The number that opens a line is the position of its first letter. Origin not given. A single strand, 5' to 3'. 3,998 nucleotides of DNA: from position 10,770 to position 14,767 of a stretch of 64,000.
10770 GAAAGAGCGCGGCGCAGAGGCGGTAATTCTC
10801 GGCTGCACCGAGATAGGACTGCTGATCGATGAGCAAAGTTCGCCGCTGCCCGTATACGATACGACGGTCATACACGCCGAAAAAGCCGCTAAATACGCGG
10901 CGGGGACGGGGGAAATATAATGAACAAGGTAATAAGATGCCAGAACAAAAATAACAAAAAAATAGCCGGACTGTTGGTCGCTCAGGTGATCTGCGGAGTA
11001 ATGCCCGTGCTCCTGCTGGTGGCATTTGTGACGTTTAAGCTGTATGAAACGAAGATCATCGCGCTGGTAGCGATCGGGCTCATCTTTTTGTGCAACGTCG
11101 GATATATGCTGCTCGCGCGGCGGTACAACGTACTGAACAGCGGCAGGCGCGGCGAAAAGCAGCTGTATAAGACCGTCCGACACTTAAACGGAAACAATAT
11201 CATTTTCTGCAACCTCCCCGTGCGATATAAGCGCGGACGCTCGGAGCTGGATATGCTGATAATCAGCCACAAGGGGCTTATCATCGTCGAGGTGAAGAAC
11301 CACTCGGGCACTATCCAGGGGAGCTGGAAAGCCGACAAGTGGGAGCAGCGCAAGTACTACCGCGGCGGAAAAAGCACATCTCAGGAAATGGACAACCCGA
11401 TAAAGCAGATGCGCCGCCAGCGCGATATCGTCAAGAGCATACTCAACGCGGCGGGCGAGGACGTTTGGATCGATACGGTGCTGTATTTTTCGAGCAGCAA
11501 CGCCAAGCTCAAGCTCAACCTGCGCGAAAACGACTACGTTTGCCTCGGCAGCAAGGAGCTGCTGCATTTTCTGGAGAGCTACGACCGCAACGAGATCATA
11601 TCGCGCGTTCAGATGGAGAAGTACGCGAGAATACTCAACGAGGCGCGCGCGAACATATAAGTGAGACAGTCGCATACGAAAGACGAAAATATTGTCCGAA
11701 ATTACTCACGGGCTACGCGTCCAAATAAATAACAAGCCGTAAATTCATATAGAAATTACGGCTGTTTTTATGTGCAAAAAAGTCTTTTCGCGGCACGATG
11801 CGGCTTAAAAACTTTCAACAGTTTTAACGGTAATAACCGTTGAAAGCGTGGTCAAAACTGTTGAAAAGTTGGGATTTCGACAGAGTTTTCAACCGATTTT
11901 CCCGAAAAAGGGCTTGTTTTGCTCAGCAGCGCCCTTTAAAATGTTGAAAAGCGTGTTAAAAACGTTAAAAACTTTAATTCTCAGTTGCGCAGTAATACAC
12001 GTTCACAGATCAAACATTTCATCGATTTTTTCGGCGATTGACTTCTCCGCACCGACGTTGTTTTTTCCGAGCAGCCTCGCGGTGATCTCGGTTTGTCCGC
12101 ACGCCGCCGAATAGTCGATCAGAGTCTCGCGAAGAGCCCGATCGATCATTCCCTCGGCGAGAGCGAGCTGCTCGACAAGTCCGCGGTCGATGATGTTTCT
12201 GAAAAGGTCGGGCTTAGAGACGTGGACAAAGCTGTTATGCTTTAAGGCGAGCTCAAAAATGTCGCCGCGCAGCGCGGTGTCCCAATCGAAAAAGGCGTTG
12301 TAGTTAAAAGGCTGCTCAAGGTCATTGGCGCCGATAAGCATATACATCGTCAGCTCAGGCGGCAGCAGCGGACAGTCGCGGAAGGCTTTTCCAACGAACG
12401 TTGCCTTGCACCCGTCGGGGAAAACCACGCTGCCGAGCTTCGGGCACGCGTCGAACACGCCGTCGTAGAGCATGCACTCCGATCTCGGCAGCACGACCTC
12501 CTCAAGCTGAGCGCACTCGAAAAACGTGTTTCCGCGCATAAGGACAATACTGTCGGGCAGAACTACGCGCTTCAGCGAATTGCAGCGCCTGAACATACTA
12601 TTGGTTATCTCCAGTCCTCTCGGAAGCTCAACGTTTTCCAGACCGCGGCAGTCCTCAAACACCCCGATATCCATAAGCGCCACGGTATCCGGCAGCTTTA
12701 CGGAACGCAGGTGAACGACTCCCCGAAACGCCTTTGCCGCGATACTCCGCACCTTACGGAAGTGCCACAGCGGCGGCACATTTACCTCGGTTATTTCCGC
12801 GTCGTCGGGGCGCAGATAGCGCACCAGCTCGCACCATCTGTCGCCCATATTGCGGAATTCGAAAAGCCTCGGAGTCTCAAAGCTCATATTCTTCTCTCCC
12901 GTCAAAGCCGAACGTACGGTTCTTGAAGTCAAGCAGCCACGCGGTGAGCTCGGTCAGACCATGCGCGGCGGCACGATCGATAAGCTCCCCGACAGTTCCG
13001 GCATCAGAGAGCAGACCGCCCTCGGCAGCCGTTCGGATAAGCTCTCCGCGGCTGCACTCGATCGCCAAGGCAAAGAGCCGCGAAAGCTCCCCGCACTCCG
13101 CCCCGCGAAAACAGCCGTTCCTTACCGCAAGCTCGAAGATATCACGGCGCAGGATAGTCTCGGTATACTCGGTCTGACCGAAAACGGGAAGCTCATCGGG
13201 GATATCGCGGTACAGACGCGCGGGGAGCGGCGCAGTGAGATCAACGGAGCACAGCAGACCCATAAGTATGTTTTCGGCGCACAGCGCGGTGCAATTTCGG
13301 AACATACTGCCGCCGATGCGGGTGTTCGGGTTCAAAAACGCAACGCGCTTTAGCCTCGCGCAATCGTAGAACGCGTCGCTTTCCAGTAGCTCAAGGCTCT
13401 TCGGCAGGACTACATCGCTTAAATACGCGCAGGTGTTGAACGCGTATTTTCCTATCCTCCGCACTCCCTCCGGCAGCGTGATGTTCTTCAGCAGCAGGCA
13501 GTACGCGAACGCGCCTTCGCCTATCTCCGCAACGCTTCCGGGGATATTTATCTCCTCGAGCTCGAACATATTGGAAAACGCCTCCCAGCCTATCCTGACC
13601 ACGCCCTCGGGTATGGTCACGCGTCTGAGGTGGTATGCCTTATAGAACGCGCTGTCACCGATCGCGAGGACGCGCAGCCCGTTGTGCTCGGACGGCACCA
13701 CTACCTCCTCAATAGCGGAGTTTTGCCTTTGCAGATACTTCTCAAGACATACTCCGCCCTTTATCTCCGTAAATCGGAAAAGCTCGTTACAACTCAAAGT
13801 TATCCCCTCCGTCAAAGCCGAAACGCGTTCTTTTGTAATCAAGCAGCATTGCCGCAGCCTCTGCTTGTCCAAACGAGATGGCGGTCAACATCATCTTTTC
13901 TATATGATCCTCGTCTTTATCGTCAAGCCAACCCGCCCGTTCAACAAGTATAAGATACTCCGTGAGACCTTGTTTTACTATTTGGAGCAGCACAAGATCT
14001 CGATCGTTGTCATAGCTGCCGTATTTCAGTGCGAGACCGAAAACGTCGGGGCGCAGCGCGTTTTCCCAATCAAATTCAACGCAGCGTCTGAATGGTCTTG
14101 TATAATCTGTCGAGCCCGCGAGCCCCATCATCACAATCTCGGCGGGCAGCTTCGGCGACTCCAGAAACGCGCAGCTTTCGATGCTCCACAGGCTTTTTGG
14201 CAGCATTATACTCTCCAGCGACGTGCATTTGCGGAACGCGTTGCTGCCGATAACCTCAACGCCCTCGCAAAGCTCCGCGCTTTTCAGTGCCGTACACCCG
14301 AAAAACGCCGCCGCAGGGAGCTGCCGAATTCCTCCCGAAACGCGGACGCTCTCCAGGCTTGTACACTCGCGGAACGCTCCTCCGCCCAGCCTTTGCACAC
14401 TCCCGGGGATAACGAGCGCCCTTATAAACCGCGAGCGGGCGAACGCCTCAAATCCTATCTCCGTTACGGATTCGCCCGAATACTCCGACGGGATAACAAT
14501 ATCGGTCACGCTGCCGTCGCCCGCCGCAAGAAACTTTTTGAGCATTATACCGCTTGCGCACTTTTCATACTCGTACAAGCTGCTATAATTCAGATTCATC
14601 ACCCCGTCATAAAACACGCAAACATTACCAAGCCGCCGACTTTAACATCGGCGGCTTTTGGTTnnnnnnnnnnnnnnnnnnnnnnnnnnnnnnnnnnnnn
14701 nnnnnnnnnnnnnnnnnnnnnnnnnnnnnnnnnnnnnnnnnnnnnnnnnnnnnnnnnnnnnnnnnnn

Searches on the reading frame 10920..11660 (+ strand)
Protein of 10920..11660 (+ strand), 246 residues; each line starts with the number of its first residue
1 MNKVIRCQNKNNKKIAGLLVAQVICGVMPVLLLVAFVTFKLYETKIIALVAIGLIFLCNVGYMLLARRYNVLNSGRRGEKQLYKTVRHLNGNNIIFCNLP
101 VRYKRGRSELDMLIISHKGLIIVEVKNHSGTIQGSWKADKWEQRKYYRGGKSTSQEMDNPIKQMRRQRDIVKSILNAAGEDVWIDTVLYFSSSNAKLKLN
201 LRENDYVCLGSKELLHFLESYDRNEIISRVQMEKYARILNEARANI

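Call 76: search_protein_families(library=pfam, proteins=[window:10920-11660:+], max_evalue=0.00001)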
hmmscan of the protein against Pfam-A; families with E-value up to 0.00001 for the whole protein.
window:10920-11660:+ (246 aa): 1 family
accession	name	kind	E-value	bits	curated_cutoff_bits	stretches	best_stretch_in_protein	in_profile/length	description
PF08378.17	NERD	-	5.4e-24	85.3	22.1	1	74-191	1-111/111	Nuclease-related domain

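Call 86: search_protein_families(library=padloc, proteins=[window:10920-11660:+], max_evalue=0.01)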
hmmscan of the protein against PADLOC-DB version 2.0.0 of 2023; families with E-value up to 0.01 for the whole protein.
window:10920-11660:+ (246 aa): 3 families
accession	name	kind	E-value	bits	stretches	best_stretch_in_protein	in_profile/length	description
PDLC02512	PglW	-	1.5e-09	34.4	1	107-209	49-150/1403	PglW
PDLC03921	MkoA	-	2.5e-06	23.4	1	97-228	33-160/1607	-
PDLC04474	PDC-M16A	-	0.00041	16.9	1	107-168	48-105/917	-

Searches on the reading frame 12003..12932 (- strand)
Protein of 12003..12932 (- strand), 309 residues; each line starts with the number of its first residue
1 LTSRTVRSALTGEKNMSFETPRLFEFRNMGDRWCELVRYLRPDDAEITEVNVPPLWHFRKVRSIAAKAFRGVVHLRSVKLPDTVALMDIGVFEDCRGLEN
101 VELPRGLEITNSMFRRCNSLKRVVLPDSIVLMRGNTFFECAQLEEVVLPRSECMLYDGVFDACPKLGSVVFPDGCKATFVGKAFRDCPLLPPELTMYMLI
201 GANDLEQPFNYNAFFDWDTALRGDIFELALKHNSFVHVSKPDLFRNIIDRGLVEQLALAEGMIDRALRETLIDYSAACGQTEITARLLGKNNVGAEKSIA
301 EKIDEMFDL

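Call 76: search_protein_families(library=pfam, proteins=[window:12003-12932:-], max_evalue=0.00001)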
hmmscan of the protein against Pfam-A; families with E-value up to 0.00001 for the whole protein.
window:12003-12932:- (309 aa): 1 family
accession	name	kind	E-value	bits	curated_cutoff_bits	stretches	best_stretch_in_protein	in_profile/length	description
PF13306.12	LRR_5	-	2.6e-18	66.6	27.7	1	63-187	2-123/127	BspA type Leucine rich repeat region (6 copies)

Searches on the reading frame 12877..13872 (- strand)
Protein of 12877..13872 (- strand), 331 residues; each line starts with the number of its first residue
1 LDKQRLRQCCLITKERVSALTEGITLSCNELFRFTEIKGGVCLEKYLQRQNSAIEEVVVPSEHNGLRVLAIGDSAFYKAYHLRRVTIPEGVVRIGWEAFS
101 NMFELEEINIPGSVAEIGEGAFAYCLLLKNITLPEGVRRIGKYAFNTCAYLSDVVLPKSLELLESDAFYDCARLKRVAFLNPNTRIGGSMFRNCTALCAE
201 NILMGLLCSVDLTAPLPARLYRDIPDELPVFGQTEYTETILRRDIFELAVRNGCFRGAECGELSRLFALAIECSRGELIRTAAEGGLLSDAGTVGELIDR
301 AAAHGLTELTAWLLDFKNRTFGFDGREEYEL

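Call 76: search_protein_families(library=pfam, proteins=[window:12877-13872:-], max_evalue=0.00001)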
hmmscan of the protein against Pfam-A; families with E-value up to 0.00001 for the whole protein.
window:12877-13872:- (331 aa): 1 family
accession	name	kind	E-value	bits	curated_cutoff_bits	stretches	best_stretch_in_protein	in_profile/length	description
PF13306.12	LRR_5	-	6.3e-33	113.8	27.7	1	71-197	3-126/127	BspA type Leucine rich repeat region (6 copies)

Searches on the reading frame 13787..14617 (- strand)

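Call 76: search_protein_families(library=pfam, proteins=[window:13787-14617:-], max_evalue=0.00001)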
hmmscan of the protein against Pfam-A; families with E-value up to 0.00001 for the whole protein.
window:13787-14617:- (276 aa): 1 family
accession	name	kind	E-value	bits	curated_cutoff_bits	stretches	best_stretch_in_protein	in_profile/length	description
PF13306.12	LRR_5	-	8.4e-22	77.9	27.7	1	37-156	13-125/127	BspA type Leucine rich repeat region (6 copies)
